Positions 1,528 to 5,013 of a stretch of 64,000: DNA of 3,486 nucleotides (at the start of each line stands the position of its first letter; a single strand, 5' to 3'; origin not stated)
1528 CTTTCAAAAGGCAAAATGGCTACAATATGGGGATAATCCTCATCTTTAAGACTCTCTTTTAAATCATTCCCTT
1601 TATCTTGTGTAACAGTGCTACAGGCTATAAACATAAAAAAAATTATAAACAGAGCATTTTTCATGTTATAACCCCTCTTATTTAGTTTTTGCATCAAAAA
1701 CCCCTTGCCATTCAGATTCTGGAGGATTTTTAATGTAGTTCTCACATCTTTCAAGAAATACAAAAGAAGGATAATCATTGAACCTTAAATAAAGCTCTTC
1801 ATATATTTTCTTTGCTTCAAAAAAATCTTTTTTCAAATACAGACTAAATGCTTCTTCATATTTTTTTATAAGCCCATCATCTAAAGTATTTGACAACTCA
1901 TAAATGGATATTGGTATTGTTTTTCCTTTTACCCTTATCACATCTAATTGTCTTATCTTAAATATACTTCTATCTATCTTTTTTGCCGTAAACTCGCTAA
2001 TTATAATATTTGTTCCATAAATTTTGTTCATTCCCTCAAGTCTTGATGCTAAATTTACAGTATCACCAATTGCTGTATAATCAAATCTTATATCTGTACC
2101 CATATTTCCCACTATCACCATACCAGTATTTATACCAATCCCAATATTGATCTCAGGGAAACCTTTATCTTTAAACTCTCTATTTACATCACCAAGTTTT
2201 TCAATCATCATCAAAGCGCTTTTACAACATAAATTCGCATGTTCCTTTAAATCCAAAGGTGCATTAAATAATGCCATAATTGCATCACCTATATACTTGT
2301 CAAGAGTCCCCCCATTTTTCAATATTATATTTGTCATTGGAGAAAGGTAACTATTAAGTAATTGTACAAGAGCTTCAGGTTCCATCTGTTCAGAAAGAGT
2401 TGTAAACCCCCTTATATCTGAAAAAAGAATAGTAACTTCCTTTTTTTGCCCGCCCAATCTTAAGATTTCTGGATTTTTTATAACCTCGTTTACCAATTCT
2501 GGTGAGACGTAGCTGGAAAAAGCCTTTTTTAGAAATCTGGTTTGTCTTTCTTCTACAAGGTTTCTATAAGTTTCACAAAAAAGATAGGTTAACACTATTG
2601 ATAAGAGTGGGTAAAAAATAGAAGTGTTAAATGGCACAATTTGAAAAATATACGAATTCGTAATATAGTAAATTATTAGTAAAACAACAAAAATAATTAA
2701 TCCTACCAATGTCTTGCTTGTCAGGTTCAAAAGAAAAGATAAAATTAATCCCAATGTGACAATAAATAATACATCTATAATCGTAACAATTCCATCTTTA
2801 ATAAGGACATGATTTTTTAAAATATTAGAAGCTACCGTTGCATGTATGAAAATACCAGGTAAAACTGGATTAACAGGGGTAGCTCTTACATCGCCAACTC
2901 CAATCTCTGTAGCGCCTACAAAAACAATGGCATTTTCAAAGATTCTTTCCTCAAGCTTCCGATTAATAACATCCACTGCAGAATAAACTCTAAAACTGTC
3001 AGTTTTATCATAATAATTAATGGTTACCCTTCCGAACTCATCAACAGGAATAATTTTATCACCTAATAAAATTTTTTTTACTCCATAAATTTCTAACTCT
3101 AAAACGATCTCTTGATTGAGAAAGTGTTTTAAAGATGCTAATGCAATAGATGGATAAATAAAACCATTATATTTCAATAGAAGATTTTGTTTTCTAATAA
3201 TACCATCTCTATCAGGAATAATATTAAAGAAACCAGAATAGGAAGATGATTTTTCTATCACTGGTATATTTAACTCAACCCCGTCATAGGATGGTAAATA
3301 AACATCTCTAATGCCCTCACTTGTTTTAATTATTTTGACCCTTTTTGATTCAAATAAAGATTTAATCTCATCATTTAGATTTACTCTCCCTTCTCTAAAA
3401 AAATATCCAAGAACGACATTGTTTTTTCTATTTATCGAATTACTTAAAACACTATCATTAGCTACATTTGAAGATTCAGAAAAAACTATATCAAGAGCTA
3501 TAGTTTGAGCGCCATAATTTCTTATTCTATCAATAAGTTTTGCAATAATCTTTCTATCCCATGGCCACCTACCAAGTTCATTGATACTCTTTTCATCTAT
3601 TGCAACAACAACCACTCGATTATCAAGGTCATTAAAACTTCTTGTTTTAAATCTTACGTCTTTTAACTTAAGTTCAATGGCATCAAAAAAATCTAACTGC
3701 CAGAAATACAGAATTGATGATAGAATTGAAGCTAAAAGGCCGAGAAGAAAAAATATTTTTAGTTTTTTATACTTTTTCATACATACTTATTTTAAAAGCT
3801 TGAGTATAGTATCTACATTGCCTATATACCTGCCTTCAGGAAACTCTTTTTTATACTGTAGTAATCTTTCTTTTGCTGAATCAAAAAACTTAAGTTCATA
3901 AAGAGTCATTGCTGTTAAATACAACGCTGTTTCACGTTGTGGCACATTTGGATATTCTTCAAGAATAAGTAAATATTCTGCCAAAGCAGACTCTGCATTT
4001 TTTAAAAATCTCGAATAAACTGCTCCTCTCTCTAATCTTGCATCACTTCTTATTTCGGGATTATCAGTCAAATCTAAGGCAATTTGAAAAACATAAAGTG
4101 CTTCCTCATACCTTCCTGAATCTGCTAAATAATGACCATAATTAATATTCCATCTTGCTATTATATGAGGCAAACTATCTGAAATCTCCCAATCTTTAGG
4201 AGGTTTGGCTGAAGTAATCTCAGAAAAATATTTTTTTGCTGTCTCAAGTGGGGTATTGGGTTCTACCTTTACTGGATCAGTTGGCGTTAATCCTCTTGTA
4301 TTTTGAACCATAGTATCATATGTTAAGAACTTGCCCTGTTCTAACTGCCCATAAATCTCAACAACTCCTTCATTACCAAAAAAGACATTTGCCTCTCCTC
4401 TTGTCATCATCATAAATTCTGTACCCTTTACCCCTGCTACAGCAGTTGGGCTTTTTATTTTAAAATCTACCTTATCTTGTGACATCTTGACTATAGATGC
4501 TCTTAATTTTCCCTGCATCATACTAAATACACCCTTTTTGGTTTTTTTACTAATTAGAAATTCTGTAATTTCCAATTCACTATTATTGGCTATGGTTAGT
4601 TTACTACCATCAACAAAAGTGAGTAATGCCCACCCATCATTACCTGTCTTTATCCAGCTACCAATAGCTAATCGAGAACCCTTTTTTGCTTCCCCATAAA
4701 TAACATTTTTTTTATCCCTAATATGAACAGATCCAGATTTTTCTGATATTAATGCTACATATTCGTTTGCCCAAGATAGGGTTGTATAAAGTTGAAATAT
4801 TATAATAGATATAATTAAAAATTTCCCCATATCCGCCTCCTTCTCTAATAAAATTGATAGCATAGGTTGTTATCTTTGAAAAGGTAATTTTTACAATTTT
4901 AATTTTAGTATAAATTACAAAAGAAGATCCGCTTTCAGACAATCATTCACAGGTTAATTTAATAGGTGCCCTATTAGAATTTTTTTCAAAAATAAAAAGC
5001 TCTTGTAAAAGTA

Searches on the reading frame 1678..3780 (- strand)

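Call 30: search_protein_families(library=pfam, proteins=[window:1678-3780:-], max_evalue=1e-8)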
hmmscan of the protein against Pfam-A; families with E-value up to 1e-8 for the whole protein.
window:1678-3780:- (700 aa): 2 families
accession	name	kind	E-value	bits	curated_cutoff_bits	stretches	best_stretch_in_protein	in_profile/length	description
PF05226.16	CHASE2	-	2.1e-59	201.6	26.3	1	23-345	6-256/257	CHASE2 domain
PF00211.25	Guanylate_cyc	-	1.1e-28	100.5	21.9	1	445-621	5-174/183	Adenylate and Guanylate cyclase catalytic domain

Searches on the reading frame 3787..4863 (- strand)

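Call 30: search_protein_families(library=pfam, proteins=[window:3787-4863:-], max_evalue=1e-8)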
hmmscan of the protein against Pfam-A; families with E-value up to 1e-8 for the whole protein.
window:3787-4863:- (358 aa): 1 family
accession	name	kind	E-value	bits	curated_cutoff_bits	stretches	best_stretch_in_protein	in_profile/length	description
PF04773.18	FecR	-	3.7e-13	50.2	24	1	71-158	3-86/97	FecR protein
